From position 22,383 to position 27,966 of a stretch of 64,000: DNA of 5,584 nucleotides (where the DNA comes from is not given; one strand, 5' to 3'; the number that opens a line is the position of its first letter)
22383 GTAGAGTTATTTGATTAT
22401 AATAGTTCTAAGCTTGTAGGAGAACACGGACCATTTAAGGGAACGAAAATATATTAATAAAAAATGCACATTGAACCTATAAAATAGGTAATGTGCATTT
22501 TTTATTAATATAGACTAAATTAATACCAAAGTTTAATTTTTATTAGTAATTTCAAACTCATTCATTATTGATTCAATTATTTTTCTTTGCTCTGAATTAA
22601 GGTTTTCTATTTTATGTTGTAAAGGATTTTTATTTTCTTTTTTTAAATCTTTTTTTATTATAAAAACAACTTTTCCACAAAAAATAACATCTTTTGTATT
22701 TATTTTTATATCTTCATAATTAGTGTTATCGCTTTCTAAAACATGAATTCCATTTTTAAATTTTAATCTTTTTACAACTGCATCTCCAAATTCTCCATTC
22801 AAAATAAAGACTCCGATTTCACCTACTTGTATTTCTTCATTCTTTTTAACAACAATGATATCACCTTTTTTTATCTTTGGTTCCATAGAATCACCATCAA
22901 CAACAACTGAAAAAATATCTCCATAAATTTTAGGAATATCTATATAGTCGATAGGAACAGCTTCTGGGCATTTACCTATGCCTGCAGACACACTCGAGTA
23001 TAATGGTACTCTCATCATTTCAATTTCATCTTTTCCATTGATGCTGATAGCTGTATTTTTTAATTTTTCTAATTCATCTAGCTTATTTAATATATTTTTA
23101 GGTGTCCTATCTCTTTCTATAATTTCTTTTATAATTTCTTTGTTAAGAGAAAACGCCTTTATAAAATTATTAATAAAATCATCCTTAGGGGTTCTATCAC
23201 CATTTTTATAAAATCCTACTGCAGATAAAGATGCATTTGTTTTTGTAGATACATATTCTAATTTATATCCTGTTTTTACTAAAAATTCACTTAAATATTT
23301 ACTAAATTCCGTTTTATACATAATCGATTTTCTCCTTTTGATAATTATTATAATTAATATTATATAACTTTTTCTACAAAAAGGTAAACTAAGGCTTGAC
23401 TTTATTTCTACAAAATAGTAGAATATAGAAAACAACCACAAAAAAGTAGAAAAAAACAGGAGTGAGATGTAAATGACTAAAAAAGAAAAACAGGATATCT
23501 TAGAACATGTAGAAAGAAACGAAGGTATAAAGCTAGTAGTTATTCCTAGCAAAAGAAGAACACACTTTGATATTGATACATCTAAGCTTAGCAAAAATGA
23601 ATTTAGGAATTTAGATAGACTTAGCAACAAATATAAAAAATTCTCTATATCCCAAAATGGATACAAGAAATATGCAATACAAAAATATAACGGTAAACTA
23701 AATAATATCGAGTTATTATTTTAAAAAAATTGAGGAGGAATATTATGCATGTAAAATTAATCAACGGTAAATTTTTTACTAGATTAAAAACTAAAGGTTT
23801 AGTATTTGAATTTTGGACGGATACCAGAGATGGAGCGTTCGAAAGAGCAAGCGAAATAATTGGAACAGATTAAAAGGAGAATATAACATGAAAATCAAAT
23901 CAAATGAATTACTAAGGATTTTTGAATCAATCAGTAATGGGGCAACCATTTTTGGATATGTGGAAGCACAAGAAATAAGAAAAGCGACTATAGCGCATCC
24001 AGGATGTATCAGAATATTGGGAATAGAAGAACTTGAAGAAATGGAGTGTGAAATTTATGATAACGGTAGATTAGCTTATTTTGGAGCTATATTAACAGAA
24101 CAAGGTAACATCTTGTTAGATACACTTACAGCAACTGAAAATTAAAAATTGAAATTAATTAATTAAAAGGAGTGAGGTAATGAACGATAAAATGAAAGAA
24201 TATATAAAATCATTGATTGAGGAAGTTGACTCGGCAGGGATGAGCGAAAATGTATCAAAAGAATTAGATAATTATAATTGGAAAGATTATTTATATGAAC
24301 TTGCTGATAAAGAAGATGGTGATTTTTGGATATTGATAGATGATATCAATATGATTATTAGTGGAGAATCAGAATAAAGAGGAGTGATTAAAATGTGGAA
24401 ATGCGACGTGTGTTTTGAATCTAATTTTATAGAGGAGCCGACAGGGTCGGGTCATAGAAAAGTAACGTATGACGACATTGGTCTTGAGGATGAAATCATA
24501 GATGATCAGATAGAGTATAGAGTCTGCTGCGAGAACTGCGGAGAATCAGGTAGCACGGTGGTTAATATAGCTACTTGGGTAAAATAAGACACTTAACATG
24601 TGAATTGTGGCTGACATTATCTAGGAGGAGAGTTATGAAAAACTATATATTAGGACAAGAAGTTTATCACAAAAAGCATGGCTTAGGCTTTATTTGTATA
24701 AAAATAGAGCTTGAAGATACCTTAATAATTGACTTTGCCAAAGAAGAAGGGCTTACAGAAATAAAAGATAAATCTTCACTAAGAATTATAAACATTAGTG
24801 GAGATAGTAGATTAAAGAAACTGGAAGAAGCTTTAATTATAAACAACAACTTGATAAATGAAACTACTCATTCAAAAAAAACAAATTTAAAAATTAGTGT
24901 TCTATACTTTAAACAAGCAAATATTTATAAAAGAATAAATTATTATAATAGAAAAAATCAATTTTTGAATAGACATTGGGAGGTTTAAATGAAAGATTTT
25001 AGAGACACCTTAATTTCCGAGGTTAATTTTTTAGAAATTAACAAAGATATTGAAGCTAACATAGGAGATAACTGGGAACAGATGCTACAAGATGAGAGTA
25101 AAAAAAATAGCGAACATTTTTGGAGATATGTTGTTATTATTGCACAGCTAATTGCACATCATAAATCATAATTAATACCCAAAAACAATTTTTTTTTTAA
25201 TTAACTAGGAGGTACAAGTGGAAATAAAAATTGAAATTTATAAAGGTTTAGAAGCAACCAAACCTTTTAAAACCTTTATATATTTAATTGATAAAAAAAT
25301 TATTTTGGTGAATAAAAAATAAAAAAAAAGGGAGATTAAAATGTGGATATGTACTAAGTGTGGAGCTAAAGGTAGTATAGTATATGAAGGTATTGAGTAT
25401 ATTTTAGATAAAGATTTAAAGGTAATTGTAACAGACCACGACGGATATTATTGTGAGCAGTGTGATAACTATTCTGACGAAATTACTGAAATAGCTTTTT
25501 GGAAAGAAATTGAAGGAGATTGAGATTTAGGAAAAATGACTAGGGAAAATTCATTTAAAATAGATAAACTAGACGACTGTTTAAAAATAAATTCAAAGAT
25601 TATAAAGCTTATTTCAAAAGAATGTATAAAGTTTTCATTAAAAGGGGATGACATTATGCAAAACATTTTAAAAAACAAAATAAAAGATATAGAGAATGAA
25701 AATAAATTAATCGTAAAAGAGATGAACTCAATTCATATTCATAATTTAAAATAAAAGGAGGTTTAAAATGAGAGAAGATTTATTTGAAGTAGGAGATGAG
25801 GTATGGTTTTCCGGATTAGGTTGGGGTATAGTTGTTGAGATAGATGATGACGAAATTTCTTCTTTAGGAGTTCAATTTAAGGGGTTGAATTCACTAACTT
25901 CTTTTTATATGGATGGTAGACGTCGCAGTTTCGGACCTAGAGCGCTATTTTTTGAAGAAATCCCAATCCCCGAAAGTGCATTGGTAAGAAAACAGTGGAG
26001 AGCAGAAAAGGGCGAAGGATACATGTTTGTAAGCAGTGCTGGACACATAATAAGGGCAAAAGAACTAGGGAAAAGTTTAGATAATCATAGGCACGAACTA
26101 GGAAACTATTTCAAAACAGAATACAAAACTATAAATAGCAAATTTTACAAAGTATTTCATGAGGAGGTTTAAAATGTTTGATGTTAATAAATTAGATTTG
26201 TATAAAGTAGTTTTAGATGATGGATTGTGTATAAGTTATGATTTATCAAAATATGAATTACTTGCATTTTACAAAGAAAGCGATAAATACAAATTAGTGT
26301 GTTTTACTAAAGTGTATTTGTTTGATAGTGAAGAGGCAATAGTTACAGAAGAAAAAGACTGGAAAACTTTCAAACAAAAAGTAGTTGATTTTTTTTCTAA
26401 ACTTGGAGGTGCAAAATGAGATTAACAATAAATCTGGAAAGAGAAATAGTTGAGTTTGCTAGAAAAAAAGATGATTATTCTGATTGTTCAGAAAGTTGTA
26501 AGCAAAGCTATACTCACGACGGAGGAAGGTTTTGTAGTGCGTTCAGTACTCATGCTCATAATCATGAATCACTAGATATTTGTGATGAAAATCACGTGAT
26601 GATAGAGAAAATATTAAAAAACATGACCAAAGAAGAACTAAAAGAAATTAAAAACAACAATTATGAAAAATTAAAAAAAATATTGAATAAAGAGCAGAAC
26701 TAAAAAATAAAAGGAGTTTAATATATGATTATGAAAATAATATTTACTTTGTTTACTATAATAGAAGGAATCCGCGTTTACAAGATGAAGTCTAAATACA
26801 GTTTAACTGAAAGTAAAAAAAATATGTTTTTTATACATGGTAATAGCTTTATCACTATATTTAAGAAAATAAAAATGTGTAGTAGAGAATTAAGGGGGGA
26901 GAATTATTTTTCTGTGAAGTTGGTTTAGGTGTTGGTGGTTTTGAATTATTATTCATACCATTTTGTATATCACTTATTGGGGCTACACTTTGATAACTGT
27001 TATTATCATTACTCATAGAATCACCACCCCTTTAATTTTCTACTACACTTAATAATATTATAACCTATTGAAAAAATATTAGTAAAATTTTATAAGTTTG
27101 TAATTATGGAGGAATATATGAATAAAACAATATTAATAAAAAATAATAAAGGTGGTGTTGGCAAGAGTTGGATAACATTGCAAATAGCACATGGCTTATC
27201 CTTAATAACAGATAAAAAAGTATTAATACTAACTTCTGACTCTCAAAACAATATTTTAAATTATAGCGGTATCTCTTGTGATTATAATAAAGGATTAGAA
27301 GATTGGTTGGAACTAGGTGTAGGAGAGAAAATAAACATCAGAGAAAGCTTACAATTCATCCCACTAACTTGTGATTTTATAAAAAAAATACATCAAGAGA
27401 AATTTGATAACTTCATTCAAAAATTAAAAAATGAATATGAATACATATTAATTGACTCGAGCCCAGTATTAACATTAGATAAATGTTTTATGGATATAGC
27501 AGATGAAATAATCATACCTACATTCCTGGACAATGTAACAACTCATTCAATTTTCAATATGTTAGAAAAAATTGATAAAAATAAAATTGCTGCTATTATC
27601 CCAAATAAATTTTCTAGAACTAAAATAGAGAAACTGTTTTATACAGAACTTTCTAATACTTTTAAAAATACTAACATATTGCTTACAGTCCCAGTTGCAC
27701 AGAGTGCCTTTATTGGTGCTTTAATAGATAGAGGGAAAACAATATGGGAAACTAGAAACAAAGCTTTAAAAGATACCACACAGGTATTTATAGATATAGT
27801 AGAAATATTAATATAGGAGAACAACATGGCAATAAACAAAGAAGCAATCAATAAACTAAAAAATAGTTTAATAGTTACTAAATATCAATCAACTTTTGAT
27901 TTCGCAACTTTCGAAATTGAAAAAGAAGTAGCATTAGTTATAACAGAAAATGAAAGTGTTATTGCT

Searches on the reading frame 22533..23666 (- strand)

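Call 18: search_protein_families(library=phrogs, proteins=[window:22533-23666:-], max_evalue=0.001)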
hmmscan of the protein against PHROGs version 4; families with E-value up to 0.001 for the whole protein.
window:22533-23666:- (377 aa): 5 families
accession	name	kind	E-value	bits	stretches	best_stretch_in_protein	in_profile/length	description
phrog_4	-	transcription regulation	3.3e-31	109.7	1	117-359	133-362/400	transcriptional repressor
phrog_811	-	DNA, RNA and nucleotide metabolism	2.3e-14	54.1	1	252-340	49-135/140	UmuD-like protein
phrog_6201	-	transcription regulation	4.9e-14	53.3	1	249-338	26-116/121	CI-like repressor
phrog_8558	-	unknown function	5.3e-09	37.3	1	248-337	17-108/114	-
phrog_10470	-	DNA, RNA and nucleotide metabolism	0.00047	20.9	0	264-339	5-77/79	UmuD-like protein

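Call 72: search_protein_families(library=ncbifam, proteins=[window:22533-23666:-], max_evalue=0.00001)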
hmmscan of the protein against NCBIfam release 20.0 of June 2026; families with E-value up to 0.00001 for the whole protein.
window:22533-23666:- (377 aa): 3 families
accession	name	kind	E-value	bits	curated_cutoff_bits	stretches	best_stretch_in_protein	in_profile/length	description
NF007621.2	PRK10276.1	subfamily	2.6e-11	43.6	110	1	252-337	30-114/115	translesion error-prone DNA polymerase V autoproteolytic subunit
TIGR00498.1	lexA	equivalog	3.7e-10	39.7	110.95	1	202-339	61-201/203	transcriptional repressor LexA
TIGR02228.1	sigpep_I_arch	equivalog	4.1e-08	33.3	51.85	1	248-304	28-85/158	signal peptidase I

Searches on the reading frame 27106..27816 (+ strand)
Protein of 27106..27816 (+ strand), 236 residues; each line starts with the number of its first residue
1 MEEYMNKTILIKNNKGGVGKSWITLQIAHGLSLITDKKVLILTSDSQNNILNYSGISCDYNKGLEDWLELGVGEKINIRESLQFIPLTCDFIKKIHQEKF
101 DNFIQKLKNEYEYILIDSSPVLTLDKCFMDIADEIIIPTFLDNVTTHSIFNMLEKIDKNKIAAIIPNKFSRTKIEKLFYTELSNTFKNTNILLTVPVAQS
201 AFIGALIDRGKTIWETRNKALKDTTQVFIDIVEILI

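Call 18: search_protein_families(library=phrogs, proteins=[window:27106-27816:+], max_evalue=0.001)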
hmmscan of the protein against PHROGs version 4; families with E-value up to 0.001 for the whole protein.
window:27106-27816:+ (236 aa): 1 family
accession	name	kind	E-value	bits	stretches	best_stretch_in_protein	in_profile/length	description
phrog_164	-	DNA, RNA and nucleotide metabolism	5.9e-26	92.6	1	5-220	223-455/500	ParA-like partition protein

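Call 72: search_protein_families(library=ncbifam, proteins=[window:27106-27816:+], max_evalue=0.00001)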
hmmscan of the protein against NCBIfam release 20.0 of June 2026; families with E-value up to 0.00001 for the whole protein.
window:27106-27816:+ (236 aa): 6 families
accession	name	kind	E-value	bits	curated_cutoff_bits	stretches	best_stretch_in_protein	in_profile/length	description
NF041546.1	ParA_partition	equivalog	7.6e-13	48.5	180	0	94-224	60-197/203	ParA family partition ATPase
TIGR01968.1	minD_bact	equivalog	1.9e-07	30.7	212.9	0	93-120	94-121/261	septum site-determining protein MinD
TIGR03018.1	pepcterm_TyrKin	hypoth_equivalog_domain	2e-07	30.6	230.65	1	5-167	34-207/207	XrtA-associated tyrosine autokinase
TIGR01007.1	eps_fam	subfamily_domain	2.9e-07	30.2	108.05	1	6-170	17-191/204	polysaccharide biosynthesis tyrosine autokinase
TIGR01969.1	minD_arch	subfamily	8.5e-07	28.4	201.75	1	8-196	2-195/251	cell division ATPase MinD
NF041283.1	PrgP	equivalog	4.2e-06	26.3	400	0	6-136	2-150/297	ParA superfamily DNA segregation protein PrgP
